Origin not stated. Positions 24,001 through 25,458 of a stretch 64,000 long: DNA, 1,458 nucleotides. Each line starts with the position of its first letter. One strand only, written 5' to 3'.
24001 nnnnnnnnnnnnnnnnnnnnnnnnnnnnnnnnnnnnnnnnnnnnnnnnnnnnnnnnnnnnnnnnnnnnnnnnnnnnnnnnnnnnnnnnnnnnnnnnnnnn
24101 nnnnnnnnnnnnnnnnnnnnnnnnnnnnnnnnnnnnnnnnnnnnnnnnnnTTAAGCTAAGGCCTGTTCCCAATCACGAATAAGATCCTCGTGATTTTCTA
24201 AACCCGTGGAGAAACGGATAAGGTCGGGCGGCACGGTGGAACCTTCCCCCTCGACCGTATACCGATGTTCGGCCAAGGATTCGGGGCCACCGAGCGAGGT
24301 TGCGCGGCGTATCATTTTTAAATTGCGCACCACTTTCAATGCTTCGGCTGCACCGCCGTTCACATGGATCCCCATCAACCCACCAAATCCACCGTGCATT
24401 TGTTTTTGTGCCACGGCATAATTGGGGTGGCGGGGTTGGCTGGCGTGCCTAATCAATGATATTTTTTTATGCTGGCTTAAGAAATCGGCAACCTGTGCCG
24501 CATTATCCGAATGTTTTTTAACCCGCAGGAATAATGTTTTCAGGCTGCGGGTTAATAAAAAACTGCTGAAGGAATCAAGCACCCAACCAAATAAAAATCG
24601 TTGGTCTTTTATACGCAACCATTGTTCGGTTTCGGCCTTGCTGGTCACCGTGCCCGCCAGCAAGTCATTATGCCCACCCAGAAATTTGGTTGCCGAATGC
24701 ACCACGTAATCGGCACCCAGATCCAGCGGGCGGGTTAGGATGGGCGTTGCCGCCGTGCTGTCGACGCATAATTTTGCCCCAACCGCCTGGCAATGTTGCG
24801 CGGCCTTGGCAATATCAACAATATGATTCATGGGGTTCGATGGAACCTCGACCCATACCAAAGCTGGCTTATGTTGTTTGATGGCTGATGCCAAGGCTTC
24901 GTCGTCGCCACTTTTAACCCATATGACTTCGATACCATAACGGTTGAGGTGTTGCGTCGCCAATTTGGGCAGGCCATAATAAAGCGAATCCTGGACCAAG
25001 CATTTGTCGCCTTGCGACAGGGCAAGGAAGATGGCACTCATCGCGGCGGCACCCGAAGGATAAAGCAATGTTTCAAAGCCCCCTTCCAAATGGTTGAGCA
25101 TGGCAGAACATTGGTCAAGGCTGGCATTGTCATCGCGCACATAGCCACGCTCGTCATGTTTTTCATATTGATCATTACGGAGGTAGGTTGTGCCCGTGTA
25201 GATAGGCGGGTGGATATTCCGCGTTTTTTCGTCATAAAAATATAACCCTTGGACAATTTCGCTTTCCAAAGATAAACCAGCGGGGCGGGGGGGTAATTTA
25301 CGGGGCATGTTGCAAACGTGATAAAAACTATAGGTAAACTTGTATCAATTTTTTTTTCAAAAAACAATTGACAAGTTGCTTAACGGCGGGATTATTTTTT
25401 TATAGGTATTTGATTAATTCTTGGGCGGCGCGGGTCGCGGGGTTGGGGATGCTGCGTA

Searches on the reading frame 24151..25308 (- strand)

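Call 25: search_protein_families(library=ncbifam, proteins=[window:24151-25308:-], max_evalue=1e-8)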
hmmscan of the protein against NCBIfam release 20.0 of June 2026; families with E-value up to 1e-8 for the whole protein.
window:24151-25308:- (385 aa): 43 families (the best 25 are shown)
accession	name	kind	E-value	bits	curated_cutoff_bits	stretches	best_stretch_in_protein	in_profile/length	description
NF005758.0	PRK07582.1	equivalog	9.9e-83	277.9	440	1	31-384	26-368/372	cystathionine gamma-lyase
NF005871.0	PRK07811.1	equivalog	1.1e-82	277.7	513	1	23-384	22-386/389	cystathionine gamma-synthase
NF006347.0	PRK08574.1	equivalog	8.5e-82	274.9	477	1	19-384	8-382/385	cystathionine gamma-synthase family protein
TIGR01328.1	met_gam_lyase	equivalog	6.4e-73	245.9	549.7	1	24-384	14-388/391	methionine gamma-lyase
TIGR02080.1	O_succ_thio_ly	equivalog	5.6e-71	239.2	504.55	1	26-384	16-379/382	cystathionine gamma-synthase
NF005976.0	PRK08064.1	equivalog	6.8e-71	239.3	627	1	13-384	6-380/390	cystathionine beta-lyase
NF005695.0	PRK07503.1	equivalog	6e-70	236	666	1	30-384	26-394/403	methionine gamma-lyase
NF005810.0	PRK07671.1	equivalog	1.4e-67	228.4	594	1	17-385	6-377/377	bifunctional cystathionine gamma-lyase/homocysteine desulfhydrase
NF004821.0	PRK06176.1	equivalog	1.5e-67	228.1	642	1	14-385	3-377/380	cystathionine gamma-synthase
NF006097.0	PRK08249.1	equivalog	1.4e-65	221.2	600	1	52-385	56-394/402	cystathionine gamma-synthase family protein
NF005047.0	PRK06460.1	equivalog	1.6e-65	221.5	501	1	25-385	12-373/376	hypothetical protein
TIGR01325.1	O_suc_HS_sulf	equivalog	9.3e-64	215.4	510.05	1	51-384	43-380/380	O-succinylhomoserine sulfhydrylase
NF004876.0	PRK06234.1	subfamily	1.1e-63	215.7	666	1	51-384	51-395/400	methionine gamma-lyase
TIGR01326.1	OAH_OAS_sulfhy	subfamily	8.4e-63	212.5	495.1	2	18-230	6-224/418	O-acetylhomoserine aminocarboxypropyltransferase/cysteine synthase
NF041088.1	ala_glut_racmase_Arch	equivalog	9.2e-63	212.5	629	1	48-384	43-378/381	bifunctional L-alanine/L-glutamate racemase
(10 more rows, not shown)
